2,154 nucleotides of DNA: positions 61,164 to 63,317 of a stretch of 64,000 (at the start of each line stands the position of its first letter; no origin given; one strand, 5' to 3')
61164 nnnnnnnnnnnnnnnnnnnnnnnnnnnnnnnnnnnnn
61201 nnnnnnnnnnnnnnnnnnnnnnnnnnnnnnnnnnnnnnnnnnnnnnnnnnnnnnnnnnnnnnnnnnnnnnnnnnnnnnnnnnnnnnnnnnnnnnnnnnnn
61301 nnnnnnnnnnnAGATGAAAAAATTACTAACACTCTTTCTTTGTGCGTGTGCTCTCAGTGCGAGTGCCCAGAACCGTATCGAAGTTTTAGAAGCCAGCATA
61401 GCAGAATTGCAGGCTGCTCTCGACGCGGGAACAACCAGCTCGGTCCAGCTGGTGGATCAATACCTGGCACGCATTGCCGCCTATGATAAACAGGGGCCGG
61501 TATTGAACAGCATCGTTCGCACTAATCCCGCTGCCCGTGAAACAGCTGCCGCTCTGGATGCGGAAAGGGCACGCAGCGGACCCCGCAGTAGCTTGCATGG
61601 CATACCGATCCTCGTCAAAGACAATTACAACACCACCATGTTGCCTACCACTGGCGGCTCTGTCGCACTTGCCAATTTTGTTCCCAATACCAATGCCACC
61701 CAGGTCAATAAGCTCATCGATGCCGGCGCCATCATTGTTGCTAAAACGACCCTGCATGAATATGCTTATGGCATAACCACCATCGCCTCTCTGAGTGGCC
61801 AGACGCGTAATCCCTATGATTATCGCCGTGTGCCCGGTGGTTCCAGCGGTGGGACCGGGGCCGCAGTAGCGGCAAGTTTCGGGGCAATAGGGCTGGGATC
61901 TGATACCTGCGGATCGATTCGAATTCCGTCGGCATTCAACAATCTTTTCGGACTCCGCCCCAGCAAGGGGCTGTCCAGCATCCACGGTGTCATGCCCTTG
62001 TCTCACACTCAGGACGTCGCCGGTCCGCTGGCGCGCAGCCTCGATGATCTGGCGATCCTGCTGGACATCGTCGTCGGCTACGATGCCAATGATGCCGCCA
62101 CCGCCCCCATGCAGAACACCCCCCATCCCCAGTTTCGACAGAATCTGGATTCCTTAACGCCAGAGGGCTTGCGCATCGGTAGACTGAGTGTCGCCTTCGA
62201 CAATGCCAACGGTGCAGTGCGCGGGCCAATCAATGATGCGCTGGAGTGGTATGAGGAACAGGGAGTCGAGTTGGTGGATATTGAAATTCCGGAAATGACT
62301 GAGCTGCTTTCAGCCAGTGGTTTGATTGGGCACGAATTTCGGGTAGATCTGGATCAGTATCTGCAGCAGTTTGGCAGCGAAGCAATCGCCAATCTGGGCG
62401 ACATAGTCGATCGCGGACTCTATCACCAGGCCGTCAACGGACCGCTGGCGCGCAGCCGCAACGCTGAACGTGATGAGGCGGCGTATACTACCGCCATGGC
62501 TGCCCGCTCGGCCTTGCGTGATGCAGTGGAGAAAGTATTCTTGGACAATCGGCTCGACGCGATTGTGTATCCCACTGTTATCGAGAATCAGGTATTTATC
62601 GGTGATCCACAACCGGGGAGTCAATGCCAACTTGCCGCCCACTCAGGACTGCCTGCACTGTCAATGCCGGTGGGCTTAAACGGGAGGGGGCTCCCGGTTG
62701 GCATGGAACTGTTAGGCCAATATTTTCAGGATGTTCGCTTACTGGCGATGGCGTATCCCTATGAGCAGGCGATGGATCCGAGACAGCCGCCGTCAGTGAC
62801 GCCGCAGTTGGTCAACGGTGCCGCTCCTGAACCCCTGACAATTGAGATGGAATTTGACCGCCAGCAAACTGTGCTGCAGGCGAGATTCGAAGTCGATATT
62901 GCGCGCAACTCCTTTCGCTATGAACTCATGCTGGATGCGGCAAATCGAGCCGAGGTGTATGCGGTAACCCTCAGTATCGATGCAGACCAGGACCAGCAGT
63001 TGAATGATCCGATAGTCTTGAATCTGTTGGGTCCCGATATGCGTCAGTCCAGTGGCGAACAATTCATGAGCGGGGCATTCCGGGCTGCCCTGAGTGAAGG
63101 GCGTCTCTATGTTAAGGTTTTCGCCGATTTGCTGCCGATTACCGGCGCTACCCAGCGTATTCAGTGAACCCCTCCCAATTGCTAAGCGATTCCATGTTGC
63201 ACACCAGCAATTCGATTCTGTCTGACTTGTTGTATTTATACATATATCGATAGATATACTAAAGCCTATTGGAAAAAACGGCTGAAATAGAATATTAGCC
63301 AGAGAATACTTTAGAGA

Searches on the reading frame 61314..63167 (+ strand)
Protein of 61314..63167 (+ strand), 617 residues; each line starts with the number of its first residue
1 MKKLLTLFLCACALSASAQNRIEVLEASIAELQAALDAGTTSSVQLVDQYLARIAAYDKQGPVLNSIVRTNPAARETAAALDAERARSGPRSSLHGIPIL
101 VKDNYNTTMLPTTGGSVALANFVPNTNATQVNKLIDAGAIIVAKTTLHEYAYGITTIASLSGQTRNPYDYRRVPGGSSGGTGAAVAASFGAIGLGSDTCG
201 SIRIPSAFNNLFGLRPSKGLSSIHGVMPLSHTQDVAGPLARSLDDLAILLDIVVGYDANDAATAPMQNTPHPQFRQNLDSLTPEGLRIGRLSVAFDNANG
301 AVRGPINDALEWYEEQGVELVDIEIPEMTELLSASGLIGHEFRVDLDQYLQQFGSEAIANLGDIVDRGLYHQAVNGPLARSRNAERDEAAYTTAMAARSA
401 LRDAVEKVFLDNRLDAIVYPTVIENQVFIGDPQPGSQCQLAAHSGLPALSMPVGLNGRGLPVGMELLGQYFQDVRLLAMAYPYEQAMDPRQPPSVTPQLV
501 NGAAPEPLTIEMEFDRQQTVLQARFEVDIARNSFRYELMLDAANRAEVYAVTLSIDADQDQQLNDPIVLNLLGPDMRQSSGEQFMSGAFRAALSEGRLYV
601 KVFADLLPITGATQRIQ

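Call 79: search_protein_families(library=pfam, proteins=[window:61314-63167:+], max_evalue=0.001)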
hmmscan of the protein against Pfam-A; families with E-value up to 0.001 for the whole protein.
window:61314-63167:+ (617 aa): 1 family
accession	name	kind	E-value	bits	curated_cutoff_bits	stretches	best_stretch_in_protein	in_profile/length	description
PF01425.27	Amidase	-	2.1e-98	330.7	27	1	46-477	2-445/445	Amidase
